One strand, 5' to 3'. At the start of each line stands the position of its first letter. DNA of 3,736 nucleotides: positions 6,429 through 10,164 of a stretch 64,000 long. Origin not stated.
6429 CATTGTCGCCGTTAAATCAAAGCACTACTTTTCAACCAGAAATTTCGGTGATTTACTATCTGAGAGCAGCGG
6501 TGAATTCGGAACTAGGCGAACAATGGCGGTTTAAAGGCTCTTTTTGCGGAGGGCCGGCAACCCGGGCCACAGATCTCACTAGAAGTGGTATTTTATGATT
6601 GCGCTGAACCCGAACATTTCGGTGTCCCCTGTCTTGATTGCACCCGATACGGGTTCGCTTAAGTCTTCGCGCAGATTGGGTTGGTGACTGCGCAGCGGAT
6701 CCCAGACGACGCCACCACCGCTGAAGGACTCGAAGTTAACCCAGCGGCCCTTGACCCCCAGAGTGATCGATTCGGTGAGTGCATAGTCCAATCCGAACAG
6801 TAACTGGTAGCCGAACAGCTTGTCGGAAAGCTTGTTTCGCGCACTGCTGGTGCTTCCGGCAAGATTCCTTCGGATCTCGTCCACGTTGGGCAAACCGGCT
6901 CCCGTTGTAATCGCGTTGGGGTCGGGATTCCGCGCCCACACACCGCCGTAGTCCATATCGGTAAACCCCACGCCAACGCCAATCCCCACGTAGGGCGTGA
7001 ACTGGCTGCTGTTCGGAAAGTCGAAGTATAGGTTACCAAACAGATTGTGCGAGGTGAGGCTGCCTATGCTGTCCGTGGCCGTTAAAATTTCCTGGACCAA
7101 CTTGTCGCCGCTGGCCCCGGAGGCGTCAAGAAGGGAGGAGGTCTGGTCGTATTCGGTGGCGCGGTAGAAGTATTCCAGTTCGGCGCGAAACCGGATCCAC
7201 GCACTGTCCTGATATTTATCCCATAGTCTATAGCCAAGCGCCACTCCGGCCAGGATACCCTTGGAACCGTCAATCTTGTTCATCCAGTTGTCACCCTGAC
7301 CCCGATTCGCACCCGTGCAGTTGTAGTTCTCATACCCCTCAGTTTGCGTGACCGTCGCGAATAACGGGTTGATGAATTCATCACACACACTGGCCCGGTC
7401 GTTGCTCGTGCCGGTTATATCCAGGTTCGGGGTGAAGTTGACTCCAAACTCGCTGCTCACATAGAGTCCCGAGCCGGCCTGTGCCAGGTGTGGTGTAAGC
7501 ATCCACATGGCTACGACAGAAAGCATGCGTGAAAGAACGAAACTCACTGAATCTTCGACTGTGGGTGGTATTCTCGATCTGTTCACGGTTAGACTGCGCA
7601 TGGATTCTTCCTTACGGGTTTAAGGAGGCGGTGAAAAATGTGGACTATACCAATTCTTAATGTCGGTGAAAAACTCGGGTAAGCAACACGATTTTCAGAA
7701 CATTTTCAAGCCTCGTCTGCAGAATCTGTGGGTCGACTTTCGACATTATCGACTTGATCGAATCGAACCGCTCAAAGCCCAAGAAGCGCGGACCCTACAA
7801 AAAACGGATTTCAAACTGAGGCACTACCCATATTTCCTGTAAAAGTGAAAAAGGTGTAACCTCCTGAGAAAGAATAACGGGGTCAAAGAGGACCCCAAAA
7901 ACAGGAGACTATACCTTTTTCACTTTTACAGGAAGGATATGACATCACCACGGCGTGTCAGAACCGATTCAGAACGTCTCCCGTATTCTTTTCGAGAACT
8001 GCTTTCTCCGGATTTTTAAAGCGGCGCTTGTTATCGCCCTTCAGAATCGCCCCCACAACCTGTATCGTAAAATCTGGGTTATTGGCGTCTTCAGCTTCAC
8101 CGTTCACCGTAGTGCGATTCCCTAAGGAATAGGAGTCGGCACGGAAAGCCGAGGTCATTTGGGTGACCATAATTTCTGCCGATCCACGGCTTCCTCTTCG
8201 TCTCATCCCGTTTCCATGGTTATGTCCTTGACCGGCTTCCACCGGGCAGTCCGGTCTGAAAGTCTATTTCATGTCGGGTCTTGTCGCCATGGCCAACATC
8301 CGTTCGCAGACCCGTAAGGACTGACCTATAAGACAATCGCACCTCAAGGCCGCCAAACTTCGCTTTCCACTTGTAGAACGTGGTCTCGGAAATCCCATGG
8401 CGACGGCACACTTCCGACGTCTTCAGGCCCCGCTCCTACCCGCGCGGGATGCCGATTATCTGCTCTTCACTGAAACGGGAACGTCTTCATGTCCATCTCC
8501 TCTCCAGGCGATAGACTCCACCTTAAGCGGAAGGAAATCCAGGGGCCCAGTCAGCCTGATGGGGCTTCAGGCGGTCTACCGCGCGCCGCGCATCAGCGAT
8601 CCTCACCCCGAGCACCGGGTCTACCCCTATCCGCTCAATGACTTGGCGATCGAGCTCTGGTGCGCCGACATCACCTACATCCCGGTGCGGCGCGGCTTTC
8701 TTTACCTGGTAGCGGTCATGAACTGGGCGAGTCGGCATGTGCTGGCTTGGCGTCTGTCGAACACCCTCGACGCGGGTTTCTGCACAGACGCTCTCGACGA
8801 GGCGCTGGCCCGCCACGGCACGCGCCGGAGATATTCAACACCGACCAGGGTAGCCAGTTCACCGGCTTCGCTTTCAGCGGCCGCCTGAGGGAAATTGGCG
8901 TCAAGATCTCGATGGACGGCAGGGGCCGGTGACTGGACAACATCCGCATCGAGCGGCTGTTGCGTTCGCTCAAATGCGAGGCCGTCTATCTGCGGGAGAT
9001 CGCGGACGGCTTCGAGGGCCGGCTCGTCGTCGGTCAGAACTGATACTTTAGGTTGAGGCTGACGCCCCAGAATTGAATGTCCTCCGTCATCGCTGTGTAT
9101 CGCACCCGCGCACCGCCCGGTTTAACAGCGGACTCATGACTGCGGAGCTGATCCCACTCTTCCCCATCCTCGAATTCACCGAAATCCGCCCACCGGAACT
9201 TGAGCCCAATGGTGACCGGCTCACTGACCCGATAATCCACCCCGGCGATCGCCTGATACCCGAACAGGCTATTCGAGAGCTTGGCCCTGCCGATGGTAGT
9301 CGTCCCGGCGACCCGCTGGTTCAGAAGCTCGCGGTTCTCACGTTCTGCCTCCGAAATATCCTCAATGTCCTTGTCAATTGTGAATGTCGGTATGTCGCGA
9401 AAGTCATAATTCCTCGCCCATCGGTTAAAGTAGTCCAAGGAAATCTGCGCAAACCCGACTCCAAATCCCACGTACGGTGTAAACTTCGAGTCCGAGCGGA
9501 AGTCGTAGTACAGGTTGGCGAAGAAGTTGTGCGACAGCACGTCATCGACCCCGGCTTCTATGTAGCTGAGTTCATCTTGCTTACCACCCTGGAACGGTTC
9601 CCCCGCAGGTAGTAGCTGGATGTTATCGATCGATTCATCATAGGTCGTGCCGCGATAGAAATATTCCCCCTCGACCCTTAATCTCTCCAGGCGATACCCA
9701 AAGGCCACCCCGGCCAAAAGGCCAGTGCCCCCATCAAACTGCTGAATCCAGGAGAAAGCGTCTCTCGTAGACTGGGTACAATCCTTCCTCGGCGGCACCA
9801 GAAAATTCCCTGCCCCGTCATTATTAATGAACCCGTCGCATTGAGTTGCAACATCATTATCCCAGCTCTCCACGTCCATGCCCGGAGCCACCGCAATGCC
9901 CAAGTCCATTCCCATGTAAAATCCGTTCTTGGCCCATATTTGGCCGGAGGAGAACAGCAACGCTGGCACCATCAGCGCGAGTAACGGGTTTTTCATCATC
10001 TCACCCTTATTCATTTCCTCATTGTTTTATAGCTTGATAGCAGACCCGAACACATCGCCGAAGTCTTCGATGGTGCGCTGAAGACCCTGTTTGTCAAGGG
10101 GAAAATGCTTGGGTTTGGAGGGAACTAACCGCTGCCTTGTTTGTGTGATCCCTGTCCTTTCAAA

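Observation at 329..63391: Short perfect tandem duplications (2-30 bp) recur throughout the window and account for several gene disruptions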

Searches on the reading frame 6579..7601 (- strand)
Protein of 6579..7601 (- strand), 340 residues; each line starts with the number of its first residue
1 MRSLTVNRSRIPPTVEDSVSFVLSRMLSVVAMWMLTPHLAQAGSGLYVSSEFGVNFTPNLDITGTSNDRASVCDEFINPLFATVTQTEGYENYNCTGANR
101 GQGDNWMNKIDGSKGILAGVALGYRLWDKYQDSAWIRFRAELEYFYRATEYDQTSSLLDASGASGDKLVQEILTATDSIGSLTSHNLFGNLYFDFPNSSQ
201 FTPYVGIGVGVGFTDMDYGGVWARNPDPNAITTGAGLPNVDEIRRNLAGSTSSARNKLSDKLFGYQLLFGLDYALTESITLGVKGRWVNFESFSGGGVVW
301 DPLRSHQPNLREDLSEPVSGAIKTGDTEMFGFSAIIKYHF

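Call 9: search_protein_families(library=pfam, proteins=[window:6579-7601:-])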
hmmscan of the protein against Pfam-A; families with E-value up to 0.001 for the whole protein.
window:6579-7601:- (340 aa): 1 family
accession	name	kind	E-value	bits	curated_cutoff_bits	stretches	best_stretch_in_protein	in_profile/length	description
PF13505.12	OMP_b-brl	-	1.5e-05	25.7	28.7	1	106-286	42-151/175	Outer membrane protein beta-barrel domain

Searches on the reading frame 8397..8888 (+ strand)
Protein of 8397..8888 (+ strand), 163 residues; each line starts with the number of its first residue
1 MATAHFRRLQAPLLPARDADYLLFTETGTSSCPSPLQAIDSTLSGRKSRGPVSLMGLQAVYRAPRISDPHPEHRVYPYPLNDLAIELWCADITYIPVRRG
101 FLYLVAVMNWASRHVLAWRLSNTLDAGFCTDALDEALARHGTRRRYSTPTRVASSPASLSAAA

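Call 34: search_protein_families(library=pfam, proteins=[window:8397-8888:+])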
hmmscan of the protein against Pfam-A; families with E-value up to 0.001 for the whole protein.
window:8397-8888:+ (163 aa): 1 family
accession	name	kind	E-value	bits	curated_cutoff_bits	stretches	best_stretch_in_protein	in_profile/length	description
PF00665.32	rve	-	1.7e-10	41.5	32.6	1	85-144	5-66/102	Integrase core domain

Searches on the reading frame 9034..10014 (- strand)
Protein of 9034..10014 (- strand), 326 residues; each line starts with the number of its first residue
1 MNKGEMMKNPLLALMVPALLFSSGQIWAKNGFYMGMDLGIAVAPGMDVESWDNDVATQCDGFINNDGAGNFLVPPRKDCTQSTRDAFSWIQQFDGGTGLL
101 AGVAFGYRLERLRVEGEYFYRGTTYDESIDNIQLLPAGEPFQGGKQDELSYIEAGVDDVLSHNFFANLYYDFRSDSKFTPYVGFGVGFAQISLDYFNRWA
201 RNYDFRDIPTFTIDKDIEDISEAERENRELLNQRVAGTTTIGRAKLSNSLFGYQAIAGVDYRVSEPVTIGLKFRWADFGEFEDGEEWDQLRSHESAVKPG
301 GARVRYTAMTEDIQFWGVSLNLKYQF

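Call 9: search_protein_families(library=pfam, proteins=[window:9034-10014:-])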
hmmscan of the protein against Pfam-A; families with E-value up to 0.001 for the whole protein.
window:9034-10014:- (326 aa): 3 families
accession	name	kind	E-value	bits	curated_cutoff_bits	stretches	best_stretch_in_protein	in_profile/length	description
PF01617.23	Surface_Ag_2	-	5e-08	33.2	22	1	103-193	73-168/247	Surface antigen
PF13505.12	OMP_b-brl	-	2.5e-07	31.5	28.7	1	15-292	5-164/175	Outer membrane protein beta-barrel domain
PF02462.21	Opacity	-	3.4e-07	30.8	21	1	106-283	2-110/126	Opacity family porin protein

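Call 67: find_encoding_contigs(protein=window:9034-10014:-, flank=10000, max_places=10)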
Protein window:9034-10014:- (326 aa): 1 contig read that carries it; 1 place shown.
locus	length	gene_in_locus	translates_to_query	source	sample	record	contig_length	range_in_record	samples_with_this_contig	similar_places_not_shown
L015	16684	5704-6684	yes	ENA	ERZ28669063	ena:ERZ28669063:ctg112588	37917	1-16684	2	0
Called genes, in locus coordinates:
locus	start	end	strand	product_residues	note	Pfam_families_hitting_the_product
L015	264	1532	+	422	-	PF00375:SDF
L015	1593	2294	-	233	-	PF00665:rve (weak), PF13610:DDE_Tnp_IS240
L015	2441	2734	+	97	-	-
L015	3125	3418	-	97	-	-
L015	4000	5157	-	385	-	-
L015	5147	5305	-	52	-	-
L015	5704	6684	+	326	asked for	PF13505:OMP_b-brl (weak), PF01617:Surface_Ag_2 (faint), PF02462:Opacity (weak)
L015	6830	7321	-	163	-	PF00665:rve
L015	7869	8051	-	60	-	-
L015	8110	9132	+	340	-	PF13505:OMP_b-brl (faint)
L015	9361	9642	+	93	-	-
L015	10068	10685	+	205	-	-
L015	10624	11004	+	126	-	-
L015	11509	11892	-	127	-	PF13274:SocA_Panacea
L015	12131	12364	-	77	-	-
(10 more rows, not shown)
